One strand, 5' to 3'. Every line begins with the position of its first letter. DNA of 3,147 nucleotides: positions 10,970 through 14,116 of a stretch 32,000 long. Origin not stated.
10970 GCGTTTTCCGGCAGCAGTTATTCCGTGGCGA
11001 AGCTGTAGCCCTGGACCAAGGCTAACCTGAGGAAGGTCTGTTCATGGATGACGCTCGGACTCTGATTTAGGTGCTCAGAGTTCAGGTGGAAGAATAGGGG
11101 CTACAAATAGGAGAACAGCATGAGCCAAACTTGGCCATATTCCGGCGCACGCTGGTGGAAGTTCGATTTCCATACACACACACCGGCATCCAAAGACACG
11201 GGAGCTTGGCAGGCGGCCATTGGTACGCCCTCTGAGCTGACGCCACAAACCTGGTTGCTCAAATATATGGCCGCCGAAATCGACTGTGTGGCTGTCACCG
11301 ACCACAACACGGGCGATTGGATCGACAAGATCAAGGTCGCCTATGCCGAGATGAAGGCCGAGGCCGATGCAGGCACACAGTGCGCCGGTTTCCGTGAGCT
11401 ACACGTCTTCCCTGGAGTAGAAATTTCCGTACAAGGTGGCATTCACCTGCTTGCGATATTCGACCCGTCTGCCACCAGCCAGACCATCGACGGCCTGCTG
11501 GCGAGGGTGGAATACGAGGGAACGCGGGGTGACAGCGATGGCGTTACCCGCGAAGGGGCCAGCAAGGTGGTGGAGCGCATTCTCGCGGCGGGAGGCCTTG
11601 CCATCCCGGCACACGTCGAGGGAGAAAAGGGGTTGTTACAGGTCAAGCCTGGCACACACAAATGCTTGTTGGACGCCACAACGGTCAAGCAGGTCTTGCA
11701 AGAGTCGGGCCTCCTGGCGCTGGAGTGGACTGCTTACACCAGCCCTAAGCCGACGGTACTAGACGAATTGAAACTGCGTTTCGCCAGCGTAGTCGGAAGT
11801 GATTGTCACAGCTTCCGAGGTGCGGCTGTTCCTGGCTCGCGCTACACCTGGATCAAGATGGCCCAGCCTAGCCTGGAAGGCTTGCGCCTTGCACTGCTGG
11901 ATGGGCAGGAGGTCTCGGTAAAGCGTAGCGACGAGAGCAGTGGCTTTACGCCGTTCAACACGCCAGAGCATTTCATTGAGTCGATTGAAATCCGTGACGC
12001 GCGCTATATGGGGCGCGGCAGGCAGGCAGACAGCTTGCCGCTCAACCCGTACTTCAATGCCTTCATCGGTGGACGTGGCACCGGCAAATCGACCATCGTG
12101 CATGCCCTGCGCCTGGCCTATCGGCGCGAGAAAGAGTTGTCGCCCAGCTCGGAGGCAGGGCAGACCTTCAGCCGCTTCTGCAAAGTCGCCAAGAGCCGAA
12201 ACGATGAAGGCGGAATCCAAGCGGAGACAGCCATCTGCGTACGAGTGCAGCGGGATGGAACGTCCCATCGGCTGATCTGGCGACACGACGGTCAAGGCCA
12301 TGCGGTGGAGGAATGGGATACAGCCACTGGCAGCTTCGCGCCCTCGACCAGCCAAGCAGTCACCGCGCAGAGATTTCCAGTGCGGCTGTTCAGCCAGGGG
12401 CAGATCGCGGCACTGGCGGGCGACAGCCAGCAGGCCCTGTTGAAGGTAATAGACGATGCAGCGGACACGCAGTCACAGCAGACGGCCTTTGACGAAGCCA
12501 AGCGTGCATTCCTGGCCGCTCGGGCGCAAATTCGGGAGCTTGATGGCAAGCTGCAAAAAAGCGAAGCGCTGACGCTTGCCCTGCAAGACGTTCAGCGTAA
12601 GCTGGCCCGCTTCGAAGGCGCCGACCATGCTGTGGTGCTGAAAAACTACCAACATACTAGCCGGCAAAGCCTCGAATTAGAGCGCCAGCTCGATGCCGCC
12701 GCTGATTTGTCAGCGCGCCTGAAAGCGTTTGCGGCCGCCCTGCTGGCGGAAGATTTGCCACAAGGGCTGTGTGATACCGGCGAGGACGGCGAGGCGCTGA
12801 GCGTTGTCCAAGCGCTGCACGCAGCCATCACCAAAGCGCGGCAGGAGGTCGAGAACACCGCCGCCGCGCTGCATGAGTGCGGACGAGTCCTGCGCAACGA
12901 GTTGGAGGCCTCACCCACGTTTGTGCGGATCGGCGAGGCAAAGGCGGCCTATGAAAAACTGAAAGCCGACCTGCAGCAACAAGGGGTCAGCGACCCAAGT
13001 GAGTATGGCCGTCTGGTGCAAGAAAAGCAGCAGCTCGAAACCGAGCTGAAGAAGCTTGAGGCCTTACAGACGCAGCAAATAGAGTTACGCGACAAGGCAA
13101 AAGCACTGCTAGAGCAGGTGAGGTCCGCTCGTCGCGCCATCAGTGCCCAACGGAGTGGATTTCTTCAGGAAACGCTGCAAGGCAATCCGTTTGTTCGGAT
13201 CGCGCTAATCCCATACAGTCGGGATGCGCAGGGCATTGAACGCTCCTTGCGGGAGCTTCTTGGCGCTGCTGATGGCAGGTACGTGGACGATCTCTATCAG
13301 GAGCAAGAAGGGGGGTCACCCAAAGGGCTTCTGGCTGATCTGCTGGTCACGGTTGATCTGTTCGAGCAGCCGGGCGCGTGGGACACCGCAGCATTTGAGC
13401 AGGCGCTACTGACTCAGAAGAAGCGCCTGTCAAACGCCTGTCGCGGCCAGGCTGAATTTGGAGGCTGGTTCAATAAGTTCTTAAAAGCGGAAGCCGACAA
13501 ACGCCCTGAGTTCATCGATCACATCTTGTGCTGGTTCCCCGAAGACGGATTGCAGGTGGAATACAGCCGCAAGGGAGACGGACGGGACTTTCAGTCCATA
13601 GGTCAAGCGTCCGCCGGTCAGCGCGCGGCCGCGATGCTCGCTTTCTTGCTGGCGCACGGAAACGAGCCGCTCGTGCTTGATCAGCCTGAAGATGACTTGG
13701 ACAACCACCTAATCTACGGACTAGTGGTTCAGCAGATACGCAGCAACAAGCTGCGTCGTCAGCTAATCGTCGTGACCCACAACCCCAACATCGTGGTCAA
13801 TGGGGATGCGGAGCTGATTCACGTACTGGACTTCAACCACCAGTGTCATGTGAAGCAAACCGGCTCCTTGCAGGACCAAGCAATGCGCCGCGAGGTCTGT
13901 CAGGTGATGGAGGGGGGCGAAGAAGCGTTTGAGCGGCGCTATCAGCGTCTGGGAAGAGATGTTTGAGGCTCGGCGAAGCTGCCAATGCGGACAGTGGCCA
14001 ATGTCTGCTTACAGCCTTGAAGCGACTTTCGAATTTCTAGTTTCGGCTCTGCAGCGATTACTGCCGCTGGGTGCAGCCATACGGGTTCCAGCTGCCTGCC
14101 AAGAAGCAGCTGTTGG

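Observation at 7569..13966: Head-to-head pair of giant NTPases (TM-anchored KAP NTPase and PHP-phosphoesterase/ABC-SMC ATPase): candidate defence module in ICE cargo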

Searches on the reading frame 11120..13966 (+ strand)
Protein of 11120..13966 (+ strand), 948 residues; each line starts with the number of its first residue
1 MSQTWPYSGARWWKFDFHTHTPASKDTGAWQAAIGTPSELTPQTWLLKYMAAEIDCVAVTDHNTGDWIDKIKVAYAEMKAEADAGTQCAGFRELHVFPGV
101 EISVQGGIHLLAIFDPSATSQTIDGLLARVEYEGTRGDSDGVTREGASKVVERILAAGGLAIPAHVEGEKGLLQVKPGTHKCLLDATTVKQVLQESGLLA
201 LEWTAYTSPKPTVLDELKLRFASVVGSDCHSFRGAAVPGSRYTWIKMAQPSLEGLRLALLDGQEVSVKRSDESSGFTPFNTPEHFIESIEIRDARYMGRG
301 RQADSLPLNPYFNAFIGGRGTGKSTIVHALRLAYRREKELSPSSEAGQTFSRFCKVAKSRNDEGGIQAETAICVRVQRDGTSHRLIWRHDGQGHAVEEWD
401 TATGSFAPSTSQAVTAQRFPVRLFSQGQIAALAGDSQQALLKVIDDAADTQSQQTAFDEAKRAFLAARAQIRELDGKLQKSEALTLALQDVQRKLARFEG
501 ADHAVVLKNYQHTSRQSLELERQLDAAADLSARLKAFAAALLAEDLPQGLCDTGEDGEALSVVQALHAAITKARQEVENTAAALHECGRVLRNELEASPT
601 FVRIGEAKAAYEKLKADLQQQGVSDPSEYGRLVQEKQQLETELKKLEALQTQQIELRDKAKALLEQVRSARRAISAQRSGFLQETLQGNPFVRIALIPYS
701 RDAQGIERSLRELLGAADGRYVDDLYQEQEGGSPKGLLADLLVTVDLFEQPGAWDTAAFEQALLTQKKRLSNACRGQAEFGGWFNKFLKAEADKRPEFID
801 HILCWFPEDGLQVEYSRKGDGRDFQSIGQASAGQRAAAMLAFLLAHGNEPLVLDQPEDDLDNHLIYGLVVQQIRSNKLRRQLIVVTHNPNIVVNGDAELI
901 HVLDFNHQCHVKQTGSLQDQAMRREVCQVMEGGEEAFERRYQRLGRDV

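Call 3: search_protein_families(library=pfam, proteins=[window:11120-13966:+], max_evalue=0.01)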
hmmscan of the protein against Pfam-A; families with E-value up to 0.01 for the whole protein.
window:11120-13966:+ (948 aa): 4 families
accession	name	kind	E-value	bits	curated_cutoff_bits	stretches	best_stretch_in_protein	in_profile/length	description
PF02463.25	SMC_N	-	2.3e-09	37.4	40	1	287-902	3-211/220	RecF/RecN/SMC N terminal domain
PF13304.12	AAA_21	-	1.7e-08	35.3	27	1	814-892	222-303/304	AAA domain, putative AbiEii toxin, Type IV TA system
PF13476.12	AAA_23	-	0.00022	22.4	27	0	306-490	15-188/201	AAA domain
PF13175.12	AAA_15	-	0.0048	17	32.1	0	305-351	18-55/374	AAA ATPase domain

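Call 4: search_protein_families(library=padloc, proteins=[window:11120-13966:+], max_evalue=0.01)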
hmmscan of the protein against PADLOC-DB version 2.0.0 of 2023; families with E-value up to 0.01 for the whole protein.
window:11120-13966:+ (948 aa): 29 families (the best 25 are shown)
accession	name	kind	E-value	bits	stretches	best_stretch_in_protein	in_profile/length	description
PDLC02208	Ppl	-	2.3e-137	457.5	1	9-944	4-892/894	-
PDLC04135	mad3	-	2.6e-18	64.7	1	305-917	17-353/374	mads_3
PDLC04680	PDC-M49A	-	9.8e-09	32.3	1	14-117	3-82/674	-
PDLC02980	AriA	-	1.2e-08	33.3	1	820-892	228-303/304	-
PDLC03859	LmuB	-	1.3e-08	32.5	1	457-675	249-476/611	-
PDLC04678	PDC-M49A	-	1.7e-07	27.9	0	14-116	4-83/681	-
PDLC04182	HEC-01A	-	2.2e-06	24.9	1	840-907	297-366/406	-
PDLC00271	PtuA1|PtuA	-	6.2e-05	20.7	0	300-350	13-64/421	AAA ATPase domain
PDLC04164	AriA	-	6.8e-05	20.5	1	841-898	186-242/253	-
PDLC00102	GajA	-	8.1e-05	19.3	0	286-337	3-50/532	AAA ATPase domain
PDLC03863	LmuB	-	0.00013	18.8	0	451-676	233-449/610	-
PDLC02979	AriA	-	0.00014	19.8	0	305-351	18-58/373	-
PDLC04177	HEC-01A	-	0.00024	18.3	0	285-367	4-83/393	-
PDLC00098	GajA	-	0.00028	17.8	0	303-333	16-46/534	AAA ATPase domain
PDLC02335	AbiLi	-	0.00035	17.7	1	762-891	172-240/326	AbiLi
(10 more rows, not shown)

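Call 11: find_homologous_proteins(query=window:11120-13966:+)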
Query window:11120-13966:+ (948 aa): 4876 proteins with E <= 0.001 among 8000 candidates; the best 120 are listed.
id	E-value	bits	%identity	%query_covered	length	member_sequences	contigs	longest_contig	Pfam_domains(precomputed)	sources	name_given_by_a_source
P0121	0.0e+0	2134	100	100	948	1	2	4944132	PF02463.26,PF13304.13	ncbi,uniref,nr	ncbi:chromosome segregation protein SMC [Hydrogenophaga crassostreae]|uniref:Chromosome segregation 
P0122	0.0e+0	1943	92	100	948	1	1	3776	PF02463.26,PF13304.13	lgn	-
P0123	0.0e+0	1904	90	100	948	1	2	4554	PF02463.26,PF13304.13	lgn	-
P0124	0.0e+0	1901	90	100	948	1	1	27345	PF02463.26,PF13304.13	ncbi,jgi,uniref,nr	ncbi:MAG: chromosome segregation protein SMC [Aquabacterium sp.]|jgi:energy-coupling factor transpor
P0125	0.0e+0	1876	89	100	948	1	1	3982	PF02463.26,PF13304.13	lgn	-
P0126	0.0e+0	1868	88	100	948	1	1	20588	PF02463.26,PF13304.13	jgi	-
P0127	0.0e+0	1863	87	100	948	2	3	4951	PF02463.26,PF13304.13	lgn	-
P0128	0.0e+0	1860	87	100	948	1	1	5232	PF02463.26,PF13304.13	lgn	-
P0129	0.0e+0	1859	87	100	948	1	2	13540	PF02463.26,PF13304.13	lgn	-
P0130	0.0e+0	1858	88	100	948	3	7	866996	PF02463.26,PF13304.13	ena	-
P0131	0.0e+0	1853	87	100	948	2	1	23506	PF02463.26,PF13304.13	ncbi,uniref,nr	ncbi:TrlF family AAA-like ATPase [Pseudomonas sp. RL]|uniref:TrlF family AAA-like ATPase n=1 Tax=Pse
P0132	0.0e+0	1850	86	100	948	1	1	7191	PF02463.26,PF13304.13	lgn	-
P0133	0.0e+0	1847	87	100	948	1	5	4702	PF02463.26,PF13304.13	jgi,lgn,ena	-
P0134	0.0e+0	1840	86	100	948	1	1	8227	PF02463.26,PF13304.13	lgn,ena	-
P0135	0.0e+0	1838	85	100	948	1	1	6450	PF02463.26,PF13304.13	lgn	-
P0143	0.0e+0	1821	85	100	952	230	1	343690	PF02463.26,PF13304.13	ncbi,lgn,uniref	ncbi:MAG: TrlF family AAA-like ATPase [Vogesella sp.]|uniref:TrlF family AAA-like ATPase n=1 Tax=Vog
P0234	0.0e+0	1701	78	100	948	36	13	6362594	PF02463.26,PF13304.13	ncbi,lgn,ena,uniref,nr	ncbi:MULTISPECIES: TrlF family AAA-like ATPase [Pseudomonas]|uniref:TrlF family AAA-like ATPase n=1 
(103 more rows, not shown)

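Call 13: search_protein_families(library=ncbifam, proteins=[window:11120-13966:+], max_evalue=0.001)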
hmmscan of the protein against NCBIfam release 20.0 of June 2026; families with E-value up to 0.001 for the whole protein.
window:11120-13966:+ (948 aa): 7 families
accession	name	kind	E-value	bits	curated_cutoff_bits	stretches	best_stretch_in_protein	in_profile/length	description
NF045780.1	TrlF_fam_ATP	equivalog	2.6e-194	648.7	350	1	9-945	2-944/944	TrlF family AAA-like ATPase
NF042955.1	Ppl_antiphage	equivalog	1.8e-158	529.2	1000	1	9-944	1-882/882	anti-phage protein Ppl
NF045781.1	Spaf1101_AAA_ATP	equivalog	6.7e-71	239.8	475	2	819-942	701-830/836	Spaf_1101 family AAA-like ATPase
NF000355.4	ribo_prot_ABC_F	equivalog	2.7e-06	26.5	380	1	817-888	103-173/499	ribosomal protection-like ABC-F family protein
NF038032.1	CehA_McbA_metalo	domain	6.4e-06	25.8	80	1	11-167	1-117/315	CehA/McbA family metallohydrolase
TIGR03375.1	type_I_sec_LssB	subfamily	0.00048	18.5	693.1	0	829-891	603-664/696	type I secretion system permease/ATPase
TIGR04521.1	ECF_ATPase_2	equivalog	0.00065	18.9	330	0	830-904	145-219/279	energy-coupling factor transporter ATPase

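Call 14: find_encoding_contigs(protein=P0234, flank=8000, max_places=6)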
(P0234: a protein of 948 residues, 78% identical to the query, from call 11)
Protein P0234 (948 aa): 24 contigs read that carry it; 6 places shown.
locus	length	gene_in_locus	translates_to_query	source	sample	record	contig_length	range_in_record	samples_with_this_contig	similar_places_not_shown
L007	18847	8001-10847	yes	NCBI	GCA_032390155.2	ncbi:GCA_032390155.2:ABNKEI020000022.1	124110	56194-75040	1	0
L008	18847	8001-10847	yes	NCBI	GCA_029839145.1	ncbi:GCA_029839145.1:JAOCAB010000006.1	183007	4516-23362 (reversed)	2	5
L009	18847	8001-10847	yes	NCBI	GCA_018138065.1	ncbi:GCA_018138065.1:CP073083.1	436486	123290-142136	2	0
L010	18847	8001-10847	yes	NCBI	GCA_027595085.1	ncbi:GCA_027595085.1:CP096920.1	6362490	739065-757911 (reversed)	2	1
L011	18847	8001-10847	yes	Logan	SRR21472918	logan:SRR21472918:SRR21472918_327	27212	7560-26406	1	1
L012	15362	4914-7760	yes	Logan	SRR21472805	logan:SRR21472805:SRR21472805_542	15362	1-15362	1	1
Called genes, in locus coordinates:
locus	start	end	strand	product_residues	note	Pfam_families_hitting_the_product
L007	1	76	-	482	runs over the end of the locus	-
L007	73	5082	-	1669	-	PF08378:NERD, PF00069:Pkinase (faint), PF13086:AAA_11, PF13245:AAA_19, PF13604:AAA_30 (faint), PF01443:Viral_helicase1 (faint), PF13087:AAA_12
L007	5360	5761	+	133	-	-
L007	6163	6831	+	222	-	PF02668:TauD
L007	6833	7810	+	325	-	-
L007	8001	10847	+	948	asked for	PF02463:SMC_N, PF13304:AAA_21 (weak)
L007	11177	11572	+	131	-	-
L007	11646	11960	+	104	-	-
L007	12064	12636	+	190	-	-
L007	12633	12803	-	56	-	-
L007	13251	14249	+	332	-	PF15632:ATPgrasp_Ter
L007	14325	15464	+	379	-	PF02342:TerD, PF00089:Trypsin (weak), PF13365:Trypsin_2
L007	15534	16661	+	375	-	PF15609:PRTase_2, PF12500:TRSP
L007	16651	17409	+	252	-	-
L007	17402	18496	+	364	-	PF11202:StiP, PF15608:PELOTA_1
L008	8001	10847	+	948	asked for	PF02463:SMC_N, PF13304:AAA_21 (weak)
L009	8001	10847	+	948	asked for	PF02463:SMC_N, PF13304:AAA_21 (weak)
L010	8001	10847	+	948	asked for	PF02463:SMC_N, PF13304:AAA_21 (weak)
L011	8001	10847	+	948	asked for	PF02463:SMC_N, PF13304:AAA_21 (weak)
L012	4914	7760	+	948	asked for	PF02463:SMC_N, PF13304:AAA_21 (weak)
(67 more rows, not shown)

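Call 20: find_encoding_contigs(protein=P0121, flank=10000, max_places=4)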
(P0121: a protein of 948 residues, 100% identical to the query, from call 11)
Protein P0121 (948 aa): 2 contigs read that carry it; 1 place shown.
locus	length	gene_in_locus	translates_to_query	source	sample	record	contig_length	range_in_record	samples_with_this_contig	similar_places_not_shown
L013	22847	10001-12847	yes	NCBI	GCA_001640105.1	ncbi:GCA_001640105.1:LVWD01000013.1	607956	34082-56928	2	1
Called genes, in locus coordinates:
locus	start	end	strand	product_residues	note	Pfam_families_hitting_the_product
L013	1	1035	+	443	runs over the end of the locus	-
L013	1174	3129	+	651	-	PF12482:DUF3701, PF00589:Phage_integrase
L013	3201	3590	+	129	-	PF00436:SSB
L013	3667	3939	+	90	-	-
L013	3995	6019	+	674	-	PF00176:SNF2-rel_dom, PF00271:Helicase_C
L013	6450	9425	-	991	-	PF07693:KAP_NTPase, PF13191:AAA_16 (weak)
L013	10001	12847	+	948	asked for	PF02463:SMC_N, PF13304:AAA_21 (weak)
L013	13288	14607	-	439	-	PF05977:MFS_3, PF07690:MFS_1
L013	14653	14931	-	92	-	PF02583:Trns_repr_metal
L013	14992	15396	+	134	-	-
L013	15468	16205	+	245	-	PF13795:HupE_UreJ_2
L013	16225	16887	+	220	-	-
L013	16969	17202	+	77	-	-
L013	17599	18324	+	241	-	PF13676:TIR_2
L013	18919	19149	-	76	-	-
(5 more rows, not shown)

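Call 31: search_dna_similar(query=window:11120-13966:+, collection=plasmids, mode=protein, max_rows=40)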
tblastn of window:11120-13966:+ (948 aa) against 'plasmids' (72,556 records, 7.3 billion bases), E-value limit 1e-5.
Records with a match: 1153; places in all: 1212; records where one place covers at least 80% of the query: 433.
Best place of each record, by identity: 80-90% 55; 60-80% 9; <60% 1089.
By first word of the organism name: Escherichia 367; Klebsiella 342; Enterobacter 60; Piscirickettsia 34; Salmonella 33; Citrobacter 28; Pseudomonas 21; Serratia 21; Raoultella 19; Yersinia 17; and 65 more.
By predicted mobility (MOB-suite, as given by PLSDB): conjugative 835; non-mobilizable 200; mobilizable 118.
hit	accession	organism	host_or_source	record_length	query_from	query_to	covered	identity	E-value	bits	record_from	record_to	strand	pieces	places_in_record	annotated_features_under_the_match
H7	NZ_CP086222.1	Escherichia coli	Homo sapiens,urine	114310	1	948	100%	82.3%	0e+0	1543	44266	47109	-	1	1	TrlF family AAA-like ATPase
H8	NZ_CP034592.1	Escherichia coli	anus swab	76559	1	948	100%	82.2%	0e+0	1542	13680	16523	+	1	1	TrlF family AAA-like ATPase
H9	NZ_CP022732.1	Escherichia coli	Homo sapiens,urine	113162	1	948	100%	82.2%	0e+0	1542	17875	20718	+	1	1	TrlF family AAA-like ATPase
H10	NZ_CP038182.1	Escherichia coli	Homo sapiens,rectal swab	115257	1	948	100%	82.2%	0e+0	1542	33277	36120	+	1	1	TrlF family AAA-like ATPase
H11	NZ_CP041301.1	Escherichia coli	Homo sapiens,urine from healthy adult ...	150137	1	948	100%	82.2%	0e+0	1542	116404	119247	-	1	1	TrlF family AAA-like ATPase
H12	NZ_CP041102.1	Klebsiella pneumoniae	Swine,Rectal swab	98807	1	948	100%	82.2%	0e+0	1542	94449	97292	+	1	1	TrlF family AAA-like ATPase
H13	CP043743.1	Escherichia coli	ground turkey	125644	1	948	100%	82.2%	0e+0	1542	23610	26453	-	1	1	chromosome segregation protein SMC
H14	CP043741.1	Escherichia coli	ground turkey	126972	1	948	100%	82.2%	0e+0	1542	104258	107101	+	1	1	chromosome segregation protein SMC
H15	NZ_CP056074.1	Escherichia coli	meat duck,faeces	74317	1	948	100%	82.2%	0e+0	1542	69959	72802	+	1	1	TrlF family AAA-like ATPase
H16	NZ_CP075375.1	Escherichia coli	mix culture,stool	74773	1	948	100%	82.2%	0e+0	1542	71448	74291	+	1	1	TrlF family AAA-like ATPase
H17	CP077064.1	Escherichia coli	pig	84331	1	948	100%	82.2%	0e+0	1542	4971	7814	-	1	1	chromosome segregation protein SMC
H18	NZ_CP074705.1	Escherichia coli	Homo sapiens,cell culture,rectal swab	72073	1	948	100%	82.2%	0e+0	1542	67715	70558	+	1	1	TrlF family AAA-like ATPase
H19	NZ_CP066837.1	Escherichia coli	Gallus gallus domesticus,whole ...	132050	1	948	100%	82.2%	0e+0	1542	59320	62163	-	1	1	TrlF family AAA-like ATPase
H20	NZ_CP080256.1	Escherichia coli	Chicken fecal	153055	1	948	100%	82.2%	0e+0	1542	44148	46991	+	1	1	TrlF family AAA-like ATPase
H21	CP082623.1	Salmonella enterica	Chicken thighs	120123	1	948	100%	82.2%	0e+0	1542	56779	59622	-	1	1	chromosome segregation protein SMC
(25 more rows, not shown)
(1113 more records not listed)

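Call 33: get_annotated_region(hit=H8, flank=8000)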
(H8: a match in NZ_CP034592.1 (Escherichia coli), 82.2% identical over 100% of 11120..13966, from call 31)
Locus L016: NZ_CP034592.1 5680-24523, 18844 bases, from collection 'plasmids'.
description: Escherichia coli strain L37 plasmid pL37-4, complete sequence
organism: Escherichia coli (NCBI taxid 562)
taxonomy: Bacteria; Pseudomonadota; Gammaproteobacteria; Enterobacterales; Enterobacteriaceae; Escherichia; Escherichia coli
host: -; source: anus swab; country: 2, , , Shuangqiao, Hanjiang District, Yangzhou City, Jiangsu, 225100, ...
typing (MOB-suite, as given by PLSDB): conjugative; replicon IncFIA; relaxase MOBF; mating-pair formation MPF_F
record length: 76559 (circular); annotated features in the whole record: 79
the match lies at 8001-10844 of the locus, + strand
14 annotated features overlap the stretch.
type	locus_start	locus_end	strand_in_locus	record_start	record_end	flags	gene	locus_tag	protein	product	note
CDS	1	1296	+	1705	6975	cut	traI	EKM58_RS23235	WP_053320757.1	conjugative transfer relaxase/helicase TraI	-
CDS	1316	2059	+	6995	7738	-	traX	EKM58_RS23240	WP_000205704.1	conjugal transfer pilus acetylase TraX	-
CDS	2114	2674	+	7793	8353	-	-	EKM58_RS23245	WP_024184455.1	fertility inhibition protein FinO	-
CDS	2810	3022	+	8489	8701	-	-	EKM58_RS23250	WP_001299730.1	ANR family transcriptional regulator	-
CDS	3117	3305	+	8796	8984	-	-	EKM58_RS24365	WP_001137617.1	hypothetical protein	-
CDS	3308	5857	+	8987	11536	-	-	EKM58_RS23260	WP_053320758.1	DEAD/DEAH box helicase family protein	-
CDS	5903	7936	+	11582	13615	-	-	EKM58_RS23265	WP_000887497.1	N-6 DNA methylase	-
CDS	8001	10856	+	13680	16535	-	-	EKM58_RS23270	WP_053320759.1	TrlF family AAA-like ATPase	-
CDS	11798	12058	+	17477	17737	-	repA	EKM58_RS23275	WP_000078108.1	replication regulatory protein RepA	-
CDS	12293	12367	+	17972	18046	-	tap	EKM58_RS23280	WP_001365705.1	RepA leader peptide Tap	GO:0006276 - plasmid maintenance [Evidence IEA]; GO:0031556 - transcriptional attenuation by ribosome [Evidence IEA]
CDS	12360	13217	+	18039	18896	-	repA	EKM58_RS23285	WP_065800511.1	incFII family plasmid replication initiator RepA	GO:0006276 - plasmid maintenance [Evidence IEA]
CDS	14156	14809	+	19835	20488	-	-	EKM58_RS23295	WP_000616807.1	CPBP family intramembrane glutamic endopeptidase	GO:0071586 - CAAX-box protein processing [Evidence IEA]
CDS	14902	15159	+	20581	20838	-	pemI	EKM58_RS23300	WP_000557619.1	type II toxin-antitoxin system antitoxin PemI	-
CDS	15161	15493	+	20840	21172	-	pemK-mt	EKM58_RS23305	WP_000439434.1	type II toxin-antitoxin system toxin endoribonuclease PemK-mt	-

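Call 34: find_encoding_contigs(protein=P0124, flank=10000, max_places=3)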
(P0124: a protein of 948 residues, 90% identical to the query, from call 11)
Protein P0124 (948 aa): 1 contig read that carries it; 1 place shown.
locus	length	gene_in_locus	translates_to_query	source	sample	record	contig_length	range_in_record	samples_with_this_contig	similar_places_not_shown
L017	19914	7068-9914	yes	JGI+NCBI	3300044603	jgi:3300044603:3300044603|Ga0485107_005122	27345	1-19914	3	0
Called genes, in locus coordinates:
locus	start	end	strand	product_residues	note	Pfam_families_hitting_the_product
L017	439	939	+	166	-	PF04002:RadC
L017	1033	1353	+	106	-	-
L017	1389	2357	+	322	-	PF06067:DUF932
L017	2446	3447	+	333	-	PF09588:YqaJ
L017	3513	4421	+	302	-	PF18897:Gp3-like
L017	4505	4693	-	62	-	-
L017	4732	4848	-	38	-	-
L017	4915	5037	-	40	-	-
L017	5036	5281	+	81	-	PF13560:HTH_31, PF01381:HTH_3, PF13443:HTH_26 (weak)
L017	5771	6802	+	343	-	-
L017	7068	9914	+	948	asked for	PF02463:SMC_N, PF13304:AAA_21 (weak)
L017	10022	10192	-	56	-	-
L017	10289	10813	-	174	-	-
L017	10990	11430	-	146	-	PF00376:MerR, PF13411:MerR_1, PF09278:MerR-DNA-bind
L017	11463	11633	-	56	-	-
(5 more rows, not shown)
